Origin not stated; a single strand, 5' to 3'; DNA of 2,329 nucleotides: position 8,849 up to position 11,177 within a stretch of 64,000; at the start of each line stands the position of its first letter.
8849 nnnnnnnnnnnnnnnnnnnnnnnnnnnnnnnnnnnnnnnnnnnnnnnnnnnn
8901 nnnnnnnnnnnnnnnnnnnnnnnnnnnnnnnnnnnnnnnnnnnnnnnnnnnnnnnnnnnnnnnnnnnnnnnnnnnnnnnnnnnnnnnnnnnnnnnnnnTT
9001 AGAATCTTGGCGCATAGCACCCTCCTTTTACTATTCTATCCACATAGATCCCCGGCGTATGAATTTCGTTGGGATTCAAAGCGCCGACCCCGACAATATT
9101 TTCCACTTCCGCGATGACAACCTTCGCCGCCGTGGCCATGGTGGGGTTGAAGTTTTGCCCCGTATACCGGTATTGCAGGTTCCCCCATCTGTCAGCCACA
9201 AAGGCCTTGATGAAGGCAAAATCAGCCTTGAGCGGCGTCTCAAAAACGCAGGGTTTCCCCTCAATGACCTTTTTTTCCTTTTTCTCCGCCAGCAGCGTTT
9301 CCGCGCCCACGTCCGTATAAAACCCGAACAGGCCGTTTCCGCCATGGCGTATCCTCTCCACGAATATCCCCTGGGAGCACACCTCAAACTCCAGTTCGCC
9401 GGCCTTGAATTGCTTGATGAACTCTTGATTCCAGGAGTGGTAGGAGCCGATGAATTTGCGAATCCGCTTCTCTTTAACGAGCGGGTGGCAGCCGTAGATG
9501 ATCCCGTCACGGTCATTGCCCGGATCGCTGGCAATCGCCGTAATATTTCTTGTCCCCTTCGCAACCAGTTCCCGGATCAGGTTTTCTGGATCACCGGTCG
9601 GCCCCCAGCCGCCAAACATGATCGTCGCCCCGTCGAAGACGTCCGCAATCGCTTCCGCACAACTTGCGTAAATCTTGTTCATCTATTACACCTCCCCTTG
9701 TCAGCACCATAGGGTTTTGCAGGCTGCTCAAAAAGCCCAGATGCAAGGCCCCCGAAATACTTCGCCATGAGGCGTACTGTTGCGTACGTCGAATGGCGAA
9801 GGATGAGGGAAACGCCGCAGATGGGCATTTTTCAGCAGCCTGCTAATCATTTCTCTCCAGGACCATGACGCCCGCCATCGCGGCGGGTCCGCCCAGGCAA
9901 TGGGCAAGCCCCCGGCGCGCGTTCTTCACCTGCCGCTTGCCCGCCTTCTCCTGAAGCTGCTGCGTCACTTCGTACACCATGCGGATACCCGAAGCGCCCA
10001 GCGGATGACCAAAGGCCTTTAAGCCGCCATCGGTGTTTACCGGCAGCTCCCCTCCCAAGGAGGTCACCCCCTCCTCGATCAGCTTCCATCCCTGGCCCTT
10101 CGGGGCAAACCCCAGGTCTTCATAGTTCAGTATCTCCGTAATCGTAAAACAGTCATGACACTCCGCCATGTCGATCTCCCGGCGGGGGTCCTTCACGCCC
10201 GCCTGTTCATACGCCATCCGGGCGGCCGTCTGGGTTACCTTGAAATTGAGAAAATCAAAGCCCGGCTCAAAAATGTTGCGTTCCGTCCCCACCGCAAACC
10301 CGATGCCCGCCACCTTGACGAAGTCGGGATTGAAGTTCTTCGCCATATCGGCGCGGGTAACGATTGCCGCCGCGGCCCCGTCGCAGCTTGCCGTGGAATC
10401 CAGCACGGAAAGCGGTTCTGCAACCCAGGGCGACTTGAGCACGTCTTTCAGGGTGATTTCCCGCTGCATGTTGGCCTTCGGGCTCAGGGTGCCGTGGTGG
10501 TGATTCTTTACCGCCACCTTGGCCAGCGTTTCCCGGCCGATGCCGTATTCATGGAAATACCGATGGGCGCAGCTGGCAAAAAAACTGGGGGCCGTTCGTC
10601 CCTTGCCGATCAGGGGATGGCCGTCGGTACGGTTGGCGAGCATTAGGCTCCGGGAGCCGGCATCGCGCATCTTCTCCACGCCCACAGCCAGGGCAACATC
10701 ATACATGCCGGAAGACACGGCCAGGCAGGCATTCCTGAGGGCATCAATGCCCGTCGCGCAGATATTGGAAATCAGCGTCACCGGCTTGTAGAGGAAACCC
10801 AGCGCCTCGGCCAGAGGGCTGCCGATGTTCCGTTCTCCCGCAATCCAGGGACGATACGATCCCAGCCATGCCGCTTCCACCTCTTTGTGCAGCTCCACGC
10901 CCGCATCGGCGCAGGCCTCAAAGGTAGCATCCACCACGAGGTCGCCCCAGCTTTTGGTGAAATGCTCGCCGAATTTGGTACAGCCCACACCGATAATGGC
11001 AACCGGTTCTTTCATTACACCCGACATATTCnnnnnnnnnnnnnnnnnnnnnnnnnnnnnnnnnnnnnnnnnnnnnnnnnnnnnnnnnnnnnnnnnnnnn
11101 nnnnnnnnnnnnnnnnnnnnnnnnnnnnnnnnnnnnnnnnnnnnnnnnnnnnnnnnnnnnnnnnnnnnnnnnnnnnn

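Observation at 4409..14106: sigma54-driven nine-kb operon mixing carboxyltransferase, thiolase/HMGCS-like/DUF35, CoA-transferase, CoA ligase, UbiD and an isochorismatase-like hydrolase: unassigned anaerobic acid-activation pathway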

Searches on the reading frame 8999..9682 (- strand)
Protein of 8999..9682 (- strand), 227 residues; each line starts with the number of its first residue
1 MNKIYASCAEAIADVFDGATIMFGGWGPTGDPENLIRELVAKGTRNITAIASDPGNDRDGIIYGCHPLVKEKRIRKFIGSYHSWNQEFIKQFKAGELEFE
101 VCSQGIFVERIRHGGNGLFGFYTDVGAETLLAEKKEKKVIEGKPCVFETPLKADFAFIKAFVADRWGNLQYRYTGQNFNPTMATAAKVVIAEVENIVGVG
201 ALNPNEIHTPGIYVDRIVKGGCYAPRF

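Call 3: search_protein_families(library=pfam, proteins=[window:8999-9682:-])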
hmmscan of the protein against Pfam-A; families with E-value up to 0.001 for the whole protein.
window:8999-9682:- (227 aa): 1 family
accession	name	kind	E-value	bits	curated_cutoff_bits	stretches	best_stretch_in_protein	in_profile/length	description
PF01144.29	CoA_trans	-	1.6e-57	194.9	23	1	6-219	2-216/217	Coenzyme A transferase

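Call 4: search_protein_families(library=ncbifam, proteins=[window:8999-9682:-])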
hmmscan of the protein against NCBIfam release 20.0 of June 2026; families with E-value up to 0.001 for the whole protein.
window:8999-9682:- (227 aa): 3 families
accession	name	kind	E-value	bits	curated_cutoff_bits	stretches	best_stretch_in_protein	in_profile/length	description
TIGR02429.1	pcaI_scoA_fam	subfamily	1.2e-66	224.2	128.5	1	1-219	2-218/222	3-oxoacid CoA-transferase subunit A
NF007394.0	PRK09920.1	equivalog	9.9e-54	182.2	315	1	7-219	7-215/219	acetate CoA-transferase subunit alpha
NF052271.1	Staph_FadX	equivalog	0.00057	18.6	750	0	152-218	168-239/523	fatty acid degradation protein FadX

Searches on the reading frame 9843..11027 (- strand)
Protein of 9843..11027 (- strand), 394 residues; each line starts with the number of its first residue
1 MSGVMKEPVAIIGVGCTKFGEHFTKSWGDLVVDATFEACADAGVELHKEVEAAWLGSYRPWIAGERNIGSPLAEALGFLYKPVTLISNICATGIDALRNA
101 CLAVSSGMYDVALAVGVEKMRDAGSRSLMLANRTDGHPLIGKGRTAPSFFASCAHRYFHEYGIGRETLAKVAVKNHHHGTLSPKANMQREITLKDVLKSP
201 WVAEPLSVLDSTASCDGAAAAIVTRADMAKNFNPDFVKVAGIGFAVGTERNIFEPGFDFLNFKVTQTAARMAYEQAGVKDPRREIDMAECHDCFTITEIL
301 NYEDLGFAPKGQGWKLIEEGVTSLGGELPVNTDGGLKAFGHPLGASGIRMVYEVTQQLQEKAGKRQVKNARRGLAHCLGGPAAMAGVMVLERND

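Call 3: search_protein_families(library=pfam, proteins=[window:9843-11027:-])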
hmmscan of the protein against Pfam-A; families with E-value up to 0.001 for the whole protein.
window:9843-11027:- (394 aa): 4 families
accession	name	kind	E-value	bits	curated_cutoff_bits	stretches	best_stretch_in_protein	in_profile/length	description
PF22691.2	Thiolase_C_1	-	2.5e-43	147.7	28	1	259-392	15-144/144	Thiolase C-terminal domain-like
PF00108.29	Thiolase_N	-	2e-16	60.6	26.4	1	9-223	1-256/260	Thiolase, N-terminal domain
PF02803.24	Thiolase_C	-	2.8e-11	43.6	27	1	267-370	26-109/123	Thiolase, C-terminal domain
PF00109.32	ketoacyl-synt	-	0.00024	21.2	20.8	0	82-122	166-206/252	Beta-ketoacyl synthase, N-terminal domain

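Call 4: search_protein_families(library=ncbifam, proteins=[window:9843-11027:-])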
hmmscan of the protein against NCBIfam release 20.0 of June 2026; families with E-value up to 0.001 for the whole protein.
window:9843-11027:- (394 aa): 46 families (the best 25 are shown)
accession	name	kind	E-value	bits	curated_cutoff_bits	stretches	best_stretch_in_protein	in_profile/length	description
NF004810.0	PRK06157.1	equivalog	3.1e-137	458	403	1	3-390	3-395/400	acetyl-CoA acetyltransferase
NF004720.0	PRK06064.1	subfamily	1.2e-112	376.6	420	1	8-392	3-387/389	thiolase domain-containing protein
NF053570.1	AcCoTHIOL_METTL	equivalog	4.6e-93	312.1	600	1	9-393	4-384/385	acetyl-CoA acetyltransferase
NF009228.0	PRK12578.1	subfamily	4.2e-89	298.9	485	1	5-392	1-387/387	thiolase domain-containing protein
NF005704.0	PRK07516.1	subfamily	2.5e-75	253.9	412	1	9-392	4-387/389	thiolase domain-containing protein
NF006102.0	PRK08256.1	subfamily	7.3e-73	245.9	436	1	5-383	1-384/394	lipid-transfer protein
NF006180.0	PRK08313.1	subfamily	1.9e-63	214.7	514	1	5-391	2-383/389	thiolase domain-containing protein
NF004982.0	PRK06365.1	equivalog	7.5e-61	206.5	695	2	259-392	289-428/430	thiolase domain-containing protein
NF004721.0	PRK06065.1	equivalog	1.1e-60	205.6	455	1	5-391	8-392/393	thiolase domain-containing protein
NF004811.0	PRK06158.1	subfamily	6.4e-60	203.1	421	1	6-389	7-377/384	acetyl-CoA acetyltransferase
NF004715.0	PRK06059.1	equivalog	7.7e-60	202.9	424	1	5-382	2-390/399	lipid-transfer protein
NF004936.0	PRK06289.1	equivalog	4.4e-51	173.9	375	1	7-391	3-402/405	acetyl-CoA acetyltransferase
NF004722.0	PRK06066.1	equivalog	7.4e-51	173.3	516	1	6-391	3-384/385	thiolase domain-containing protein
NF053628.1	BnzsclthlBbsBGT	equivalog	1.6e-50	172.1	750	1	7-381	5-371/389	benzoylsuccinyl-CoA thiolase subunit BbsB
NF006010.0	PRK08142.1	subfamily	5.8e-46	157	462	1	26-390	24-385/388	thiolase domain-containing protein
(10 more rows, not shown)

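Call 27: search_solved_structures(query=window:9843-11027:-, max_evalue=1e-10)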
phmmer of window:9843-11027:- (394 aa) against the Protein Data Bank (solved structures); distinct sequences matched with E-value up to 1e-10: 19.
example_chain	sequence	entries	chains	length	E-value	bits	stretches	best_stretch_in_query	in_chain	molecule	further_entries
7yvy_A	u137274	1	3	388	9.9e-67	228.7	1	10-392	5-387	Acetyl-CoA acetyltransferase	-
4yzo_A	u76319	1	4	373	9e-61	209.1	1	9-388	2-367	Putative acyl-CoA acyltransferase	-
6esq_A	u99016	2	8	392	2.6e-60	207.5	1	8-385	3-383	acetoacetyl-CoA thiolase | Acetyl-CoA acetyltransferase thiolase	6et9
6hsj_A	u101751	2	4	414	1.2e-52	182.3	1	5-383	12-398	SCP2-thiolase (type-1)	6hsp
6hrv_A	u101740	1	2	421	1.3e-52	182.2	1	5-383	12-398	SCP2-thiolase (type-1)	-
7pxp_C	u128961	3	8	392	6.8e-47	163.4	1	7-381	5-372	Benzoylsuccinyl-CoA thiolase subunit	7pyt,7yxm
4bi9_A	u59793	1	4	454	1.4e-37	132.7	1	74-390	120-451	3-KETOACYL-COA THIOLASE, PUTATIVE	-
4bia_A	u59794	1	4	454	2.6e-36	128.5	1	74-390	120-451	3-KETOACYL-COA THIOLASE, PUTATIVE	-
3zbg_A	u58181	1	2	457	2.3e-34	122.1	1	77-381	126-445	3-KETOACYL-COA THIOLASE-LIKE PROTEIN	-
4u4e_A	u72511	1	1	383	1.4e-33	119.6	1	148-392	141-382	Thiolase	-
3zbk_A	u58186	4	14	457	4.1e-33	118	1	77-381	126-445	3-KETOACYL-COA THIOLASE-LIKE PROTEIN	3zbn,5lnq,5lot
3zbl_A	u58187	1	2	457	5.6e-33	117.6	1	77-381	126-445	3-KETOACYL-COA THIOLASE-LIKE PROTEIN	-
9myr_A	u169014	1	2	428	1.1e-31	113.3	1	30-390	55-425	Nonspecific lipid-transfer protein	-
9skh_I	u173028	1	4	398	2.9e-29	105.3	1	22-391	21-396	2,4-diacetylphloroglucinol biosynthesis protein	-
5m3k_C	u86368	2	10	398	3.8e-28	101.6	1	22-391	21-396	2,4-diacetylphloroglucinol biosynthesis protein PhlC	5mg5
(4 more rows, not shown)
